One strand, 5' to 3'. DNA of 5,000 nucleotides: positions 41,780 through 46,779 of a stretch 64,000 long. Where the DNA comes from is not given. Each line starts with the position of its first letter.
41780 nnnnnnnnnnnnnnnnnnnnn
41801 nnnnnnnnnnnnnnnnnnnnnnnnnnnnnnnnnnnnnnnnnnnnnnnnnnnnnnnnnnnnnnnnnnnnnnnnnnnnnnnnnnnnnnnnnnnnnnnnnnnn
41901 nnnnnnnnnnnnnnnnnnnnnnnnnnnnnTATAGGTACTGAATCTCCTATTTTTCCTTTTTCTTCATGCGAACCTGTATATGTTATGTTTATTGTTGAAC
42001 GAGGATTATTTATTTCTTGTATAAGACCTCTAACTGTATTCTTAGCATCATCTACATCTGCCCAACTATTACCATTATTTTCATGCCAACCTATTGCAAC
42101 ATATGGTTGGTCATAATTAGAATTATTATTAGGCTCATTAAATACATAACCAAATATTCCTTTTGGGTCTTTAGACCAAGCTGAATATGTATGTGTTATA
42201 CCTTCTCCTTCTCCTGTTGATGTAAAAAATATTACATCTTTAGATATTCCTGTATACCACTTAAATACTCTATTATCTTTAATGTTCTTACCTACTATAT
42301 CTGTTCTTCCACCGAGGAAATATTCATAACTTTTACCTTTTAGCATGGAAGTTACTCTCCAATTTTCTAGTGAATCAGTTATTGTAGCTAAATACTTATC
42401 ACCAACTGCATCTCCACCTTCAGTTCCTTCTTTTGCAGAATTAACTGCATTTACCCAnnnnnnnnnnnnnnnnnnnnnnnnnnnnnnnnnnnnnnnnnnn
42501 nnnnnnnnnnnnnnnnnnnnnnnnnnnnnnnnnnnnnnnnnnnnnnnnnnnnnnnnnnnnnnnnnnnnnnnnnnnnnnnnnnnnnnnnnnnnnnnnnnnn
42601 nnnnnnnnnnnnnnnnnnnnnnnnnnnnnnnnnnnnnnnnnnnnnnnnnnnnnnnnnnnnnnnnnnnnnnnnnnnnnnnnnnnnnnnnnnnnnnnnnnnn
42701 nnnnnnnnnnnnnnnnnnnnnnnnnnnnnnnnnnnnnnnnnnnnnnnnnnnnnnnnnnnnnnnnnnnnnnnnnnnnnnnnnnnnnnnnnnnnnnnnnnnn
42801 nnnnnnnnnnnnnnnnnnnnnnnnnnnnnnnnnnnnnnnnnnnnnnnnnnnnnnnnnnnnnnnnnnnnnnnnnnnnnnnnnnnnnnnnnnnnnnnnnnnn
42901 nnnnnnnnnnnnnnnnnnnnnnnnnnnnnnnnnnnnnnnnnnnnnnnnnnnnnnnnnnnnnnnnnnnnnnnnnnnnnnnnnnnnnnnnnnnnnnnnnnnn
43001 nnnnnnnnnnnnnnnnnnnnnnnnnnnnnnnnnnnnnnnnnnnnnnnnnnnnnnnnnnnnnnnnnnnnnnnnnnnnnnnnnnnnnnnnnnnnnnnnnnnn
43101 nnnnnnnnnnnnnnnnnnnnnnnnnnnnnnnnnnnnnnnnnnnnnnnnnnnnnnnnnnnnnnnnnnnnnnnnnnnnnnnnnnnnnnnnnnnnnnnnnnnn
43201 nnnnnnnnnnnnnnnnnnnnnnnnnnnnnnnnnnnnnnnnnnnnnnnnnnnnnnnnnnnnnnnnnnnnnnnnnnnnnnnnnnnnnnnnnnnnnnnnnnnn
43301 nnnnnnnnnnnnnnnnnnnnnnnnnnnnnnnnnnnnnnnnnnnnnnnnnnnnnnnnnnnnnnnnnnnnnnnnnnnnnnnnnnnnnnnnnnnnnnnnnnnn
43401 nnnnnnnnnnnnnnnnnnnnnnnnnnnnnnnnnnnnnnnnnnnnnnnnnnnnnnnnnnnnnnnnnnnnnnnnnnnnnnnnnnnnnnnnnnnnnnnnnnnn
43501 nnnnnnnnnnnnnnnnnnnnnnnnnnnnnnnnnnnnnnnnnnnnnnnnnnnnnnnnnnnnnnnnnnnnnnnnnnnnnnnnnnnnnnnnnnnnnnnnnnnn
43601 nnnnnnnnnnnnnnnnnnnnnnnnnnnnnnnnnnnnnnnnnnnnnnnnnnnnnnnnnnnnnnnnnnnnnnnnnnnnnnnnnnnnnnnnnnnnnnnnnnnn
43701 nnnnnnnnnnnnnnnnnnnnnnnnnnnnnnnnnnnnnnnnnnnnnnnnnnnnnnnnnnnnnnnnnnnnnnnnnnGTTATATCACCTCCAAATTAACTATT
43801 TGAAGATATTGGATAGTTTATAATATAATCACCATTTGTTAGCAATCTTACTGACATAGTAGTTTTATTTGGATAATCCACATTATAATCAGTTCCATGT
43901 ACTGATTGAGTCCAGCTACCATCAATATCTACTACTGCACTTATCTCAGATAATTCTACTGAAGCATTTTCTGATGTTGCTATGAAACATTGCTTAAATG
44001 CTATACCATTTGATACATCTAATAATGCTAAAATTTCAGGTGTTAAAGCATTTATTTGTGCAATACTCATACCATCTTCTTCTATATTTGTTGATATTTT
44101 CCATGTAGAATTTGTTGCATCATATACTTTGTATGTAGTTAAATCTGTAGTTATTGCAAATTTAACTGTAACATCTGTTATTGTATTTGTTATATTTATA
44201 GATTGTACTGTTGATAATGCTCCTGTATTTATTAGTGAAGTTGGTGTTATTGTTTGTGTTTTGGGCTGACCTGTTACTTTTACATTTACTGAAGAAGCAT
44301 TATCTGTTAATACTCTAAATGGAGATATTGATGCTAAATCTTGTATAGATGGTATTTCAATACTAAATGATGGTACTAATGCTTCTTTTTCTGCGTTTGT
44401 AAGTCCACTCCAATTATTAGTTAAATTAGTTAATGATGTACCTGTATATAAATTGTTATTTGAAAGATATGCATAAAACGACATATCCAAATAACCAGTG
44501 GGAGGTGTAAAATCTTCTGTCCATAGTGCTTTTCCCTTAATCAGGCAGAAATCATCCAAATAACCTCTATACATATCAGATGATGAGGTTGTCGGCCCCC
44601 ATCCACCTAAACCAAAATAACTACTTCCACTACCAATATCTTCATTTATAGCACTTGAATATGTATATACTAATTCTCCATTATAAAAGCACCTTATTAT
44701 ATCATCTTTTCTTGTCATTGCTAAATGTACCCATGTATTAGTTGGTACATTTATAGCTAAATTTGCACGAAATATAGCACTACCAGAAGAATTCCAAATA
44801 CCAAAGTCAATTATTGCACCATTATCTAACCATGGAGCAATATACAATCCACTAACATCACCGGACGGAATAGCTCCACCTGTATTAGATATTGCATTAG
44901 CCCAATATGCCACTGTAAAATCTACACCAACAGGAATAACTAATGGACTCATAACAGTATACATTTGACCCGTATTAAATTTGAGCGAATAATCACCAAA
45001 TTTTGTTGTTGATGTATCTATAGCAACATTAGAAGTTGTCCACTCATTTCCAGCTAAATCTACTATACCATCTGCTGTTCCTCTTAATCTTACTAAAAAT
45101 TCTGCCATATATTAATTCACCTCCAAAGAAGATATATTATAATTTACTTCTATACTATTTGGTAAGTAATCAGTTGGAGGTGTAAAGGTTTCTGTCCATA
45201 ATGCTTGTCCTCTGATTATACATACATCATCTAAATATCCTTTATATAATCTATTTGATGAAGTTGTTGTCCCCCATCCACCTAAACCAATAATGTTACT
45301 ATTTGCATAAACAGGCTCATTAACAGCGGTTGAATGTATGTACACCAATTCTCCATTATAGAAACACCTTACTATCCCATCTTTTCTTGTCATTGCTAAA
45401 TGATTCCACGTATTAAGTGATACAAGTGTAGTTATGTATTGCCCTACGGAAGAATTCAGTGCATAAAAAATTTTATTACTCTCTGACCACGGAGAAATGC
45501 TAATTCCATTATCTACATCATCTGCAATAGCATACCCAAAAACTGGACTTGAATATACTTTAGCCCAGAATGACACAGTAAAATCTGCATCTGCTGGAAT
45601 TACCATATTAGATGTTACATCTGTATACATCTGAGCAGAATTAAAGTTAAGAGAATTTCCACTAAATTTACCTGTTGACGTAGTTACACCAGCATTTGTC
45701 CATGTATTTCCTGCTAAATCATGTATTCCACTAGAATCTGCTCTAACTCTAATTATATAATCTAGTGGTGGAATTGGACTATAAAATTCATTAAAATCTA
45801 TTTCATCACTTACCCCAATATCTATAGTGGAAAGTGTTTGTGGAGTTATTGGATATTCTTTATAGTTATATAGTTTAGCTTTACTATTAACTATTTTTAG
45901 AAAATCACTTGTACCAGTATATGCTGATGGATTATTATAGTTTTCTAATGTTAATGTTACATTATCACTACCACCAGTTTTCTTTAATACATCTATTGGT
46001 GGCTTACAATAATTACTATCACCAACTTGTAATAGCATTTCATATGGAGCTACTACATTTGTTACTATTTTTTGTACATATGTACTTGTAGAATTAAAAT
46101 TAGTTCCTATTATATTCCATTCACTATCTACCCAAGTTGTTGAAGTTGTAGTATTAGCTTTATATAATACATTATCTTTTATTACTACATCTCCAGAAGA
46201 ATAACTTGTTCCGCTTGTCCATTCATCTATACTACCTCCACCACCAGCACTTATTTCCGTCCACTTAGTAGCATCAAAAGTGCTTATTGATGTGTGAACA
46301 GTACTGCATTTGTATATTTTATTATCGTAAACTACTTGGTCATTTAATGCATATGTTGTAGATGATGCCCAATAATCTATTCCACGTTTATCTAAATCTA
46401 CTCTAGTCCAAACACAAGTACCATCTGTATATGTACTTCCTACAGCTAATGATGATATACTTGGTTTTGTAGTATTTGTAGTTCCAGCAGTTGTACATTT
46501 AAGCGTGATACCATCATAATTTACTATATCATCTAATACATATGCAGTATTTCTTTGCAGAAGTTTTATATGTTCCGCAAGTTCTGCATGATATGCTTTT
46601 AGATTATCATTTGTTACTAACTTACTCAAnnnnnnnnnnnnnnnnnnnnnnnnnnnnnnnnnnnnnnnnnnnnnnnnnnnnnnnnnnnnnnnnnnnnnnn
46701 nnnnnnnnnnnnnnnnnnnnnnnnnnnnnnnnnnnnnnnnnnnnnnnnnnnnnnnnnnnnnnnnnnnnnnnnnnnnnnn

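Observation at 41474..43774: TpsA/FhaB-type secretion (TPS) domain protein with Sec signal peptide, encoded between the holin and tail-fibre genes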

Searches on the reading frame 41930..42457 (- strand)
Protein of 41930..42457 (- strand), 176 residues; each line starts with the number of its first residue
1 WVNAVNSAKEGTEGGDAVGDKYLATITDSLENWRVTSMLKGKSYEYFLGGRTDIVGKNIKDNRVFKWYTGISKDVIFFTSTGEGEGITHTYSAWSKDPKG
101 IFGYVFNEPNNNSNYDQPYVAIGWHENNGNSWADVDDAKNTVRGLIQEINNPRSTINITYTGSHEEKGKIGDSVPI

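Call 43: search_solved_structures(query=A3, max_evalue=10, show_alignments=3)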
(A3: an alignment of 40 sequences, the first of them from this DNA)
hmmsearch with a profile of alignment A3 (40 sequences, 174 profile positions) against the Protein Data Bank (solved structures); distinct sequences matched with E-value up to 10: 101 (the best 60 are shown).
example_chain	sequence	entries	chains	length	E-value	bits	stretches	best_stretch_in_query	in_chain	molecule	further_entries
1hup_A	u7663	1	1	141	1.7e-05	28.4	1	95-139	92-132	MANNOSE-BINDING PROTEIN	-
1kmb_1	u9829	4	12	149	4.1e-05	27.1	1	98-141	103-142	MANNOSE-BINDING PROTEIN-A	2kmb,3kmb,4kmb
6ryg_A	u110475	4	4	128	4.3e-05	27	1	100-139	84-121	Conglutinin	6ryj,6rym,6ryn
1msb_A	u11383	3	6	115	6.4e-05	26.5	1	98-140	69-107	MANNOSE-BINDING PROTEIN-A | MANNOSE-BINDING PROTEIN A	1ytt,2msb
1rdi_1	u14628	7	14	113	6.7e-05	26.4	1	92-137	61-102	MANNOSE-BINDING PROTEIN-C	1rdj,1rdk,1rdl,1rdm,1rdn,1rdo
1kza_1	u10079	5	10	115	7e-05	26.3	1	92-137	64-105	MANNOSE-BINDING PROTEIN C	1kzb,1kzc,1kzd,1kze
1bv4_A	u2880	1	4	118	7.1e-05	26.3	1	92-137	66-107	PROTEIN (MANNOSE-BINDING PROTEIN-C)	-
1kx0_A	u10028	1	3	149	8e-05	26.2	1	98-140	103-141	MANNOSE-BINDING PROTEIN A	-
1kwt_A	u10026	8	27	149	8.5e-05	26.1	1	98-140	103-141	MANNOSE-BINDING PROTEIN A | MANNOSE-BINDING PROTEIN-A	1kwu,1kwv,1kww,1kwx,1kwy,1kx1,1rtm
2ox9_A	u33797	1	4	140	0.00016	25.1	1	101-154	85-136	Collectin placenta 1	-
1kwz_A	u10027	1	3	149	0.00017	25.1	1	98-140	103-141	MANNOSE-BINDING PROTEIN A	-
1buu_A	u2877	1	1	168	0.00021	24.8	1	98-140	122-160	PROTEIN (MANNOSE-BINDING PROTEIN A)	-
2ox8_A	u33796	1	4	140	0.00029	24.4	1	100-150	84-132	Scavenger receptor with C-type lectin type I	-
4m17_A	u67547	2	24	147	0.00035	24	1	97-139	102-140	Pulmonary surfactant-associated protein D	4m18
3g84_A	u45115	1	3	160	0.00039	23.9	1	96-139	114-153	Pulmonary surfactant-associated protein D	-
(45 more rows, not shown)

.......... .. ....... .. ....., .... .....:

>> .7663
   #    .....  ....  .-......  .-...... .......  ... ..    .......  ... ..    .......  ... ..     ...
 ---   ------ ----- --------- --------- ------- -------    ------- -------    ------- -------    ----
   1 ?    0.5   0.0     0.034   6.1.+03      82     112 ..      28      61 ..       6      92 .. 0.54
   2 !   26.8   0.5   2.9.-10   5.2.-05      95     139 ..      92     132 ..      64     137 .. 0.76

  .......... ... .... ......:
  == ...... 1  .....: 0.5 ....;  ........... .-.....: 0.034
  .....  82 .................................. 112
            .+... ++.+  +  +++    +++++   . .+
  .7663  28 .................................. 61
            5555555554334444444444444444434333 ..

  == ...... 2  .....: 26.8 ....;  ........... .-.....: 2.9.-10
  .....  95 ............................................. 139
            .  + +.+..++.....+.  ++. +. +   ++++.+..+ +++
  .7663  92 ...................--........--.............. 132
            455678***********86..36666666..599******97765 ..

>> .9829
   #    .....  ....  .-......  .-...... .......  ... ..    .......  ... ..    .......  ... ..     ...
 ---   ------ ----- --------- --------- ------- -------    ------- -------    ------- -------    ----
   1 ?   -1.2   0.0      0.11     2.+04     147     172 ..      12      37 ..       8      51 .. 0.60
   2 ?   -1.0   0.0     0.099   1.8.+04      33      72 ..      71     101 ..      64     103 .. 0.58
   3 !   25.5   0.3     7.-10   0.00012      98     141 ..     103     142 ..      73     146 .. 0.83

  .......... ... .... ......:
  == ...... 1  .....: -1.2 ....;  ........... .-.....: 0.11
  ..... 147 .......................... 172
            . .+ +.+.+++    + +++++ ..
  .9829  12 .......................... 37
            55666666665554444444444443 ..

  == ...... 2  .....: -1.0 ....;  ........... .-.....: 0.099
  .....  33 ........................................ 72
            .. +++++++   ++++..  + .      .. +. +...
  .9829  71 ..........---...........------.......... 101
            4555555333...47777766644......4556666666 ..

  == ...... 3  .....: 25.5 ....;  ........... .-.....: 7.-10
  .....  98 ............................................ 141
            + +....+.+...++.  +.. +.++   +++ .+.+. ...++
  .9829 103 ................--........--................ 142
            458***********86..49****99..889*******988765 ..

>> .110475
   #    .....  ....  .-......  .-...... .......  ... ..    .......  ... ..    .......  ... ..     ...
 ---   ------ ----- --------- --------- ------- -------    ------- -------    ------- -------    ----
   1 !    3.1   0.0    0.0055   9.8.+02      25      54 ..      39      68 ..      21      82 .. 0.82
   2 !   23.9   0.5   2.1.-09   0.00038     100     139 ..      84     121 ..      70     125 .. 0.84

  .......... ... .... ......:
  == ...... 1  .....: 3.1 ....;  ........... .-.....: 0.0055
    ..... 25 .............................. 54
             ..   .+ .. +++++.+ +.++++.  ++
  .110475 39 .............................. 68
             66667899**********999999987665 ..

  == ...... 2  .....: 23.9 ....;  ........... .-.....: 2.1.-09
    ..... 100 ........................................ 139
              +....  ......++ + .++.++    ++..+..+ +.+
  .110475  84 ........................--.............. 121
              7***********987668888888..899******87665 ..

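Call 44: search_protein_families(library=pfam, alignment_id=A3, max_evalue=1)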
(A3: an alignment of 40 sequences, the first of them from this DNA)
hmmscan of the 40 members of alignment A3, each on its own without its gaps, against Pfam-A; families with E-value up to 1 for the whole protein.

A. member 1, seq(176 aa): 0 families

B. families by the number of members that match (of 40 scanned): 8 families
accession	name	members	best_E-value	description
PF00059.27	Lectin_C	8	9.6e-06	Lectin C-type domain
PF11495.14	Regulator_TrmB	1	0.032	Archaeal transcriptional regulator TrmB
PF16693.10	Yop-YscD_ppl_1st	1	0.055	YscD/CdsD-like Bon-like domain 1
PF23961.1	Phage_tail_terminator_9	1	0.093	Phage neck terminator protein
PF07972.16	Flavodoxin_NdrI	1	0.12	NrdI Flavodoxin like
PF04491.17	Pox_T4_N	1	0.21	Poxvirus T4 protein, N terminus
PF07760.16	DUF1616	1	0.27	Protein of unknown function (DUF1616)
PF11585.13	Stomoxyn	1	0.48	Insect antimicrobial peptide, stomoxyn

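Call 50: predict_structure(alignment_id=A3)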
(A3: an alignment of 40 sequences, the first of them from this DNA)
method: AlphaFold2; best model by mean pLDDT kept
length: 176 residues; sequences in the alignment: 40
mean_pLDDT: 88.4   pTM: 0.82
mean pLDDT of the five models: 88.4, 87.6, 87.3, 87.1, 87.0
residues with pLDDT >= 90: 116; 70-90: 39; 50-70: 16; < 50: 5
segments of 3 or more residues with pLDDT < 50: 172-176
pLDDT, mean of each block of 10 residues (from residue 1): 96 96 95 92 93 92 97 97 95 84 79 93 77 90 95 83 74 44
secondary structure, 60 per line:
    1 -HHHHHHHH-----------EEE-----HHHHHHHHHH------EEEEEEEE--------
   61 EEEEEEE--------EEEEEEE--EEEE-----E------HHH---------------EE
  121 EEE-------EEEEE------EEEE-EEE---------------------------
elements in order: H2-9 E21-23 H29-38 E45-52 E61-67 E76-82 E85-88 E119-123 E131-135 E142-145 E147-149

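Call 56: fold_search(model_id=the predicted structure, library=pdb)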
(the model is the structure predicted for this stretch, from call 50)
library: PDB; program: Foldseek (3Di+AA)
matches with E <= 10: 238; with E <= 0.001: 0
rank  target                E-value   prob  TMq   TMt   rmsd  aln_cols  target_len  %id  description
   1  6lfj_A                8.2e-03  1.00  0.42  0.54   3.5       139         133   16  Crystal structure of mouse DCAR2 CRD domain complex with IPM2 (released 2020-03-25)
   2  6kzr_A                8.2e-03  1.00  0.40  0.52   3.4       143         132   16  Crystal structure of mouse DCAR2 CRD domain (released 2020-03-25)
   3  5vyb_A                8.7e-03  1.00  0.43  0.52   5.4       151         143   14  Structure of the carbohydrate recognition domain of Dectin-2 complexed with a mammalian-type high mannose Man9GlcNAc2  (released 2017-07-05)
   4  8rov_A                1.5e-02  1.00  0.41  0.49   4.7       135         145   15  Human dectin-2 with dimerization domain (released 2024-10-16)
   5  9dkz                  1.6e-02  1.00  0.39  0.57   5.8       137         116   15  In situ microED structure of the Eosinophil major basic protein-1 (released 2024-09-25)
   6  5ao5_A                2.3e-02  0.99  0.39  0.17   8.6       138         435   13  Endo180 D1-4, monoclinic form (released 2015-10-28)
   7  6jk4                  2.6e-02  0.99  0.37  0.49   5.5       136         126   13  Ca2+-dependent type II antifreeze protein (released 2019-06-26)
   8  6inn_A                2.9e-02  0.99  0.41  0.14   6.8       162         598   14  Crystal structure of the CysR-CTLD3 fragment of human MR at acidic pH (pH 5.6) (released 2019-09-18)
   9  6inn_B                2.9e-02  0.98  0.39  0.13   7.4       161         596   14  Crystal structure of the CysR-CTLD3 fragment of human MR at acidic pH (pH 5.6) (released 2019-09-18)
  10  4zes_A                3.1e-02  1.00  0.43  0.51   3.4       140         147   16  Blood dendritic cell antigen 2 (BDCA-2) complexed with methyl-mannoside (released 2015-05-27)
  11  5ew6_A                3.1e-02  0.97  0.38  0.17  10.5       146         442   16  Structure of ligand binding region of uPARAP at pH 7.4 without calcium (released 2016-08-10)
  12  6inn_D                3.3e-02  0.98  0.41  0.14   6.9       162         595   14  Crystal structure of the CysR-CTLD3 fragment of human MR at acidic pH (pH 5.6) (released 2019-09-18)
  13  6ino_A                3.7e-02  1.00  0.47  0.20   7.7       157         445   15  Crystal structure of the CysR-CTLD2 fragment of human MR at acidic pH (pH 4.6) (released 2019-09-18)
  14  5e4k                  3.7e-02  0.99  0.41  0.18   5.1       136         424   19  Structure of ligand binding region of uPARAP at pH 7.4 (released 2016-08-10)
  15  6inu_B                3.7e-02  0.99  0.45  0.20   7.6       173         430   14  Crystal structure of the CysR-CTLD2 fragment of human MR at acidic pH (pH 4.6) (released 2019-09-18)
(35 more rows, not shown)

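Call 82: fold_search(model_id=the predicted structure, library=viral)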
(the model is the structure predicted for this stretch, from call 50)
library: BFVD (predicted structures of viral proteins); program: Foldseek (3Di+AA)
matches with E <= 10: 102; with E <= 0.001: 1
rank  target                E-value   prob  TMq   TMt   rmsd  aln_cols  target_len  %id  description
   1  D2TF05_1              8.9e-04  1.00  0.50  0.10   2.5       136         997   14  (no name in the UniProt tables at hand)
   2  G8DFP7                1.1e-03  1.00  0.52  0.10  16.3       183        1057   17  (no name in the UniProt tables at hand)
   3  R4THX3                1.4e-02  1.00  0.43  0.12   4.8       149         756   19  (no name in the UniProt tables at hand)
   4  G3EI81                3.2e-02  0.97  0.36  0.35   8.9       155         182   12  C-type lectin-like type-II membrane protein [Yokapox virus]
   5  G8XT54                3.1e-01  0.44  0.26  0.28  10.2       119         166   14  Protein S28 [Saimiriine betaherpesvirus 4]
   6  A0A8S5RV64            8.9e-01  0.01  0.09  0.06  26.7       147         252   12  (no name in the UniProt tables at hand)
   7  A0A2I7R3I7            1.1e+00  0.04  0.17  0.14  20.4       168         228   10  (no name in the UniProt tables at hand)
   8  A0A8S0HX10            1.3e+00  0.01  0.12  0.13  18.2       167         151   11  (no name in the UniProt tables at hand)
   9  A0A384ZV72            1.6e+00  0.21  0.33  0.27   8.9       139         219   14  (no name in the UniProt tables at hand)
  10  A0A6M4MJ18            1.6e+00  0.08  0.29  0.09  14.5       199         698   10  ORF6 [Bearded dragon adenovirus 1]
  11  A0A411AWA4            1.7e+00  0.02  0.17  0.15  21.8       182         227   10  Putative baseplate assembly protein [Pantoea phage vB_PagM_LIET2]
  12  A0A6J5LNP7            1.8e+00  0.02  0.09  0.09  13.7       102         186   11  Uncharacterized protein [uncultured Caudovirales phage]
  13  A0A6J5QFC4            2.0e+00  0.03  0.19  0.08  16.6       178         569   11  Collagen triple helix repeat [uncultured Caudovirales phage]
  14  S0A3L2                2.0e+00  0.02  0.15  0.16  15.3       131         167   11  Uncharacterized protein [Cellulophaga phage phi14:2]
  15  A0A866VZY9            2.3e+00  0.23  0.34  0.38   5.5       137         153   12  ORF2b protein [Lucheng Rn rat coronavirus]
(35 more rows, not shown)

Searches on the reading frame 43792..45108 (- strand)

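Call 3: search_protein_families(library=pfam, proteins=[window:43792-45108:-], max_evalue=0.01)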
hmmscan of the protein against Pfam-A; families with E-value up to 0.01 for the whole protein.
window:43792-45108:- (438 aa): 1 family
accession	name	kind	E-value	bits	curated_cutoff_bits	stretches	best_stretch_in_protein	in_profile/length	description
PF13385.13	Laminin_G_3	-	1.2e-12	48.6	27.6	1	56-188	12-139/151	Concanavalin A-like lectin/glucanases superfamily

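Call 5: search_protein_families(library=phrogs, proteins=[window:43792-45108:-], max_evalue=0.01)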
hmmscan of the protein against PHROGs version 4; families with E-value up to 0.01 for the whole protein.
window:43792-45108:- (438 aa): 6 families
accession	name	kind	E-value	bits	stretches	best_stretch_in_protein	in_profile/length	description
phrog_24074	-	unknown function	7e-15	55.3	1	25-208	443-624/892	-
phrog_15809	-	unknown function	1.2e-13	51.9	1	264-432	193-362/362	-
phrog_3545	-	unknown function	4.4e-12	45.9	1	14-210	763-979/1115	-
phrog_38322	-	unknown function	1.8e-09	38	1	114-204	413-500/506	-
phrog_37978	-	unknown function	4.1e-05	23.6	1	118-203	272-363/564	-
phrog_33936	-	unknown function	0.0028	17.6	1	333-432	104-201/433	-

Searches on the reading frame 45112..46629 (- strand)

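Call 3: search_protein_families(library=pfam, proteins=[window:45112-46629:-], max_evalue=0.01)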
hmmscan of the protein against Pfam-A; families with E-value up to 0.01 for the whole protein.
window:45112-46629:- (505 aa): 2 families
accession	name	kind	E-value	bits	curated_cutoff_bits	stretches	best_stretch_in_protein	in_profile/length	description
PF02839.19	CBM_5_12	-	1.3e-13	51.2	26.2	2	87-116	2-30/44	Carbohydrate-binding module family 5/12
PF13385.13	Laminin_G_3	-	2.5e-13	50.9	27.6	1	338-471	9-140/151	Concanavalin A-like lectin/glucanases superfamily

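Call 5: search_protein_families(library=phrogs, proteins=[window:45112-46629:-], max_evalue=0.01)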
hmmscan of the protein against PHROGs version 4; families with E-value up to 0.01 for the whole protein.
window:45112-46629:- (505 aa): 4 families
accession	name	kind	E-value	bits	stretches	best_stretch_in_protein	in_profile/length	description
phrog_24074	-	unknown function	4.3e-20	72.6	1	308-498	441-632/892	-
phrog_3545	-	unknown function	1.9e-18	67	1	291-492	752-979/1115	-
phrog_38322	-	unknown function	8.3e-14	52.3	1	307-491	312-505/506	-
phrog_9851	-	tail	2.5e-11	43.2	1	27-186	20-175/1092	tail fiber protein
